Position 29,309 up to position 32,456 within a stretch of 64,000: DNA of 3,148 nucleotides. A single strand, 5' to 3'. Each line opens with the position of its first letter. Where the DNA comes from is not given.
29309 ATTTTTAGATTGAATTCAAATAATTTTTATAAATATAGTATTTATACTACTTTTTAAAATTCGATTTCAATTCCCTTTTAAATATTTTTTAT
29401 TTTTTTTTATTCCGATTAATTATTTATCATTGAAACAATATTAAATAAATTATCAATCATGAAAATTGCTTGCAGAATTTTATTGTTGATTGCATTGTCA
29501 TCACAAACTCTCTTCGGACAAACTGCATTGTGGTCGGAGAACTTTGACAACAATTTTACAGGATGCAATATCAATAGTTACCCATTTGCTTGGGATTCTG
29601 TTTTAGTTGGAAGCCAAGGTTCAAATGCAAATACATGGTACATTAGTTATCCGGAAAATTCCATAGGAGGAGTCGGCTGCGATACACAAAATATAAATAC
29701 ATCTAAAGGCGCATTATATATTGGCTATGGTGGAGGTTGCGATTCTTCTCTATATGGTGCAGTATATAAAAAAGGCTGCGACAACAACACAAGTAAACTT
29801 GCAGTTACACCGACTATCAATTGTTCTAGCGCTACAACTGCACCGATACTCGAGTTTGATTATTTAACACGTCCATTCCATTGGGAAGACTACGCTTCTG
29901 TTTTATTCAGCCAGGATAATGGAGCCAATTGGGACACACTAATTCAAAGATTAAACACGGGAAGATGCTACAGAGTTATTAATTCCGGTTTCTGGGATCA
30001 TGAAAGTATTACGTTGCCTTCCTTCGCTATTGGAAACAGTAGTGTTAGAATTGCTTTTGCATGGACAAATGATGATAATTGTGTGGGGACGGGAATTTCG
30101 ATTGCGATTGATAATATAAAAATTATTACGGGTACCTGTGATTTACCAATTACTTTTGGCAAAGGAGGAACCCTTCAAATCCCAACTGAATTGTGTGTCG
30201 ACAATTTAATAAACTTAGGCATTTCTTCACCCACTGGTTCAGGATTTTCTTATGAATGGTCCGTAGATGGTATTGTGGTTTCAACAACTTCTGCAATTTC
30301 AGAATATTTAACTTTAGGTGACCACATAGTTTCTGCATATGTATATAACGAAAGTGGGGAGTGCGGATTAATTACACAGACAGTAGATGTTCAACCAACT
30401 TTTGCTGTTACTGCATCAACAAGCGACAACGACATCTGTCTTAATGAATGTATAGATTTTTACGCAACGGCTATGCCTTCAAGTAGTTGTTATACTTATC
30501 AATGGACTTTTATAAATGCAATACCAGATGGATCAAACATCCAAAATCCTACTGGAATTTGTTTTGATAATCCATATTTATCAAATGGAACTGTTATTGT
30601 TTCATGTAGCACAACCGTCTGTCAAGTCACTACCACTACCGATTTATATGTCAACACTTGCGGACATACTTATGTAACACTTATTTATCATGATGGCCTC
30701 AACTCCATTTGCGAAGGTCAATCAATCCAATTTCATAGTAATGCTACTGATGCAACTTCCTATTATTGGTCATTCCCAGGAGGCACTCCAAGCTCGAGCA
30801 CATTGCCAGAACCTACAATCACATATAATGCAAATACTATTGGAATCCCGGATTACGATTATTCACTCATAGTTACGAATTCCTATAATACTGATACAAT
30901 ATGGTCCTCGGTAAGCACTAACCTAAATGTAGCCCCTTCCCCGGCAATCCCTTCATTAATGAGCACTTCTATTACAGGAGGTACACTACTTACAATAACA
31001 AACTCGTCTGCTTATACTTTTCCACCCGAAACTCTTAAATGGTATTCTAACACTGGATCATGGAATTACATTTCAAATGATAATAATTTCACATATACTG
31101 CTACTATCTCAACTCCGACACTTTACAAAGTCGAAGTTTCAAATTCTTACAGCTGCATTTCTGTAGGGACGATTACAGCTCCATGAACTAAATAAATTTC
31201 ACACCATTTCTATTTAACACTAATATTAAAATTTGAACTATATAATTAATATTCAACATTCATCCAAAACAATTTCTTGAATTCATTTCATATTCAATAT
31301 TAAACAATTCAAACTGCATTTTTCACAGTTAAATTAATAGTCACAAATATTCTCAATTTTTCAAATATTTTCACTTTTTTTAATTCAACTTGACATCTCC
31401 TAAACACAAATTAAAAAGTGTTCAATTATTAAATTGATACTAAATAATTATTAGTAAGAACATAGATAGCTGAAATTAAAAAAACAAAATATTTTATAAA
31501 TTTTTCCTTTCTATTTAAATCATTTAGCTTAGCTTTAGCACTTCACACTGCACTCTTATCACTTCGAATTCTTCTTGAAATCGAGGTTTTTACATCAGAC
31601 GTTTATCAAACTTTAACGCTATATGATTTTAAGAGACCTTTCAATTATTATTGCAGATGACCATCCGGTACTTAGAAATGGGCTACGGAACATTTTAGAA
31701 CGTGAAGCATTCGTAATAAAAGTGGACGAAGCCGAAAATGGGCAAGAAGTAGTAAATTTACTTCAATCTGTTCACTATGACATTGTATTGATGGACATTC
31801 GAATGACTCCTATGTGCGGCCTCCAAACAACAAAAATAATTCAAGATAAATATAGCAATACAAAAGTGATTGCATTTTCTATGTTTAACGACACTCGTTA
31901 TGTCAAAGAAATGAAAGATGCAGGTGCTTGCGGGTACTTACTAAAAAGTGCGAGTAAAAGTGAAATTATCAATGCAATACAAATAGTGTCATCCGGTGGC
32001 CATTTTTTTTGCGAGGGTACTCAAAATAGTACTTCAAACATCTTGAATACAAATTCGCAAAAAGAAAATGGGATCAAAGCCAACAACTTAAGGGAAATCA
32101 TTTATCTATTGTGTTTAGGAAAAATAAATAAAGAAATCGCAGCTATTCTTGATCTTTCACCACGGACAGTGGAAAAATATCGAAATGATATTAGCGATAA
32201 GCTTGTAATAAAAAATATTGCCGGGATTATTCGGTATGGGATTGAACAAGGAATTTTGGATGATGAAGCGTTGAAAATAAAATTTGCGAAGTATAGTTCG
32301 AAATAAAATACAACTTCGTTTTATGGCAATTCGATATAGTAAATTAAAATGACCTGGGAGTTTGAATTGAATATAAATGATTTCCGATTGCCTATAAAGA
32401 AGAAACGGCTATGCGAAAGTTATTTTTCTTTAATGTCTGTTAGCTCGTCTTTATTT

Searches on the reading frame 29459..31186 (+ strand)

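Call 58: search_protein_families(library=pfam, proteins=[window:29459-31186:+], max_evalue=0.0001)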
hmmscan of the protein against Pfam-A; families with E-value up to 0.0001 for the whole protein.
window:29459-31186:+ (575 aa): 1 family
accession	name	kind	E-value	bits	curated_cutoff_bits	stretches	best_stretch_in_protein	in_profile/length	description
PF00801.26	PKD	-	2.4e-05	24.7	23.5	0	419-458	13-55/80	PKD domain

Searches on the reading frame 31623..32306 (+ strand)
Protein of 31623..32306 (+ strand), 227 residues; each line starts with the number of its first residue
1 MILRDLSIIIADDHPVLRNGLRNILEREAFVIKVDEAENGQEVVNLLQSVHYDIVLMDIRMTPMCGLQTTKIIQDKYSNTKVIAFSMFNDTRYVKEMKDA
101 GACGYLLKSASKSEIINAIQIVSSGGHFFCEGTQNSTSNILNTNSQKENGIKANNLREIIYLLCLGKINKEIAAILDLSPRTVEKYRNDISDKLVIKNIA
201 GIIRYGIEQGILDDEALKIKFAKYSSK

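Call 58: search_protein_families(library=pfam, proteins=[window:31623-32306:+], max_evalue=0.0001)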
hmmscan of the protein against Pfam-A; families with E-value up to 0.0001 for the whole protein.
window:31623-32306:+ (227 aa): 2 families
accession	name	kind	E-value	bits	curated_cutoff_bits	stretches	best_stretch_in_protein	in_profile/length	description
PF00072.30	Response_reg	-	5e-28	97.9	30.2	1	8-120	1-111/111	Response regulator receiver domain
PF00196.25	GerE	-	1e-09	38.3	23.5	1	157-205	8-56/57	Bacterial regulatory proteins, luxR family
